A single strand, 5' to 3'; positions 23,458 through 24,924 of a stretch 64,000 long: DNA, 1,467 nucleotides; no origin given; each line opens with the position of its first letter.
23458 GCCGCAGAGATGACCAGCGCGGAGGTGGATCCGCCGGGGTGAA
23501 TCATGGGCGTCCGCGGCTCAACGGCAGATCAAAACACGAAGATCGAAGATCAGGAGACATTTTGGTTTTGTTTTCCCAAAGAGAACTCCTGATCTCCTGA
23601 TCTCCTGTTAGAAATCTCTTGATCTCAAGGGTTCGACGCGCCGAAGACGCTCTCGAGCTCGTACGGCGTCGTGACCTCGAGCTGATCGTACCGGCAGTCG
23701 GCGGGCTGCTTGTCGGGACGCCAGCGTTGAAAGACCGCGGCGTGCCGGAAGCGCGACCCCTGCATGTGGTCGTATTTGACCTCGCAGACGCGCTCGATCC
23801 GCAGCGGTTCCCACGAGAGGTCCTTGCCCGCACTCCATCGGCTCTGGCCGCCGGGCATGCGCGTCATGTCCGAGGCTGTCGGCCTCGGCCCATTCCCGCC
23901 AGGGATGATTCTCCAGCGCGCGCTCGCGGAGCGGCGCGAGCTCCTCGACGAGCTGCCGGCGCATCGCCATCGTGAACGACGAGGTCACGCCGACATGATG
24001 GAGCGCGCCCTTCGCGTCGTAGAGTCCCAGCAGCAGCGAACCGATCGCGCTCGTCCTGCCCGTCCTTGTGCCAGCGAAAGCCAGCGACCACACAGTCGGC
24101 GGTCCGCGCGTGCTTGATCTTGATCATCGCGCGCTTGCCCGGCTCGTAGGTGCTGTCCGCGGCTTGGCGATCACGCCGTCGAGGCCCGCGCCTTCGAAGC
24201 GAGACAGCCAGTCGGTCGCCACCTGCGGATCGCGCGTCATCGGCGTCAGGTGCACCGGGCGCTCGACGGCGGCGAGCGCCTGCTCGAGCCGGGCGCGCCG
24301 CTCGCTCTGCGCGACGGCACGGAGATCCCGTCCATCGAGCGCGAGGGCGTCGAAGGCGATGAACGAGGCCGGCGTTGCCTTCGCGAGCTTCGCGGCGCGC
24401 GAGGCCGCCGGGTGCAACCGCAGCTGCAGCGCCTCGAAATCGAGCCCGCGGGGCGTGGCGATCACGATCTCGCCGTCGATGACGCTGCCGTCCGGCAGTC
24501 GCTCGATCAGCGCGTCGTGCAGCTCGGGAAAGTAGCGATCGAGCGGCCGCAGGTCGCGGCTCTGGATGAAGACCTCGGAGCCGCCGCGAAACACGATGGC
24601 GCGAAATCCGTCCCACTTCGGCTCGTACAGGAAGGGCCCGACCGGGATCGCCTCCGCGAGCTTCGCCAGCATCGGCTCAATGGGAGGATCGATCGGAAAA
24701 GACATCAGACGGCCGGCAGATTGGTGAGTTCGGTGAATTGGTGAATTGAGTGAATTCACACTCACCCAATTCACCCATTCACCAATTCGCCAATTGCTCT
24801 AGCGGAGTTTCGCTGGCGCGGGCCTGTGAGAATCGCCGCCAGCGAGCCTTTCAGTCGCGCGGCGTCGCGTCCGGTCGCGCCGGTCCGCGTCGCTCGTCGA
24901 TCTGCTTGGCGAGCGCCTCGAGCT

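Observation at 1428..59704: Shared architecture in the spacers: hairpins built from tandem 7-9 nt words, with locus-specific words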

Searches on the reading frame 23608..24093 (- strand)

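Call 26: search_protein_families(library=pfam, proteins=[window:23608-24093:-], max_evalue=0.01)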
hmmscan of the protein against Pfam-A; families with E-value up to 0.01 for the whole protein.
window:23608-24093:- (161 aa): 1 family
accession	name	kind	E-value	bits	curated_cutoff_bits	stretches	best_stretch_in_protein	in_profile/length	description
PF04679.21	DNA_ligase_A_C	-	4.9e-07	30.5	27.5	1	13-67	1-52/94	ATP dependent DNA ligase C terminal region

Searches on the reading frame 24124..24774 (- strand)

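Call 26: search_protein_families(library=pfam, proteins=[window:24124-24774:-], max_evalue=0.01)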
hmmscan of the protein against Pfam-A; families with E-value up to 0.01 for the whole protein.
window:24124-24774:- (216 aa): 2 families
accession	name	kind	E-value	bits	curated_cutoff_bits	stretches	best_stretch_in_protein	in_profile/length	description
PF01068.26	DNA_ligase_A_M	-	1.2e-28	100.6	26.2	1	34-207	1-188/204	ATP dependent DNA ligase domain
PF01331.24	mRNA_cap_enzyme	-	0.0042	17.4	29.6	0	53-107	23-82/194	mRNA capping enzyme, catalytic domain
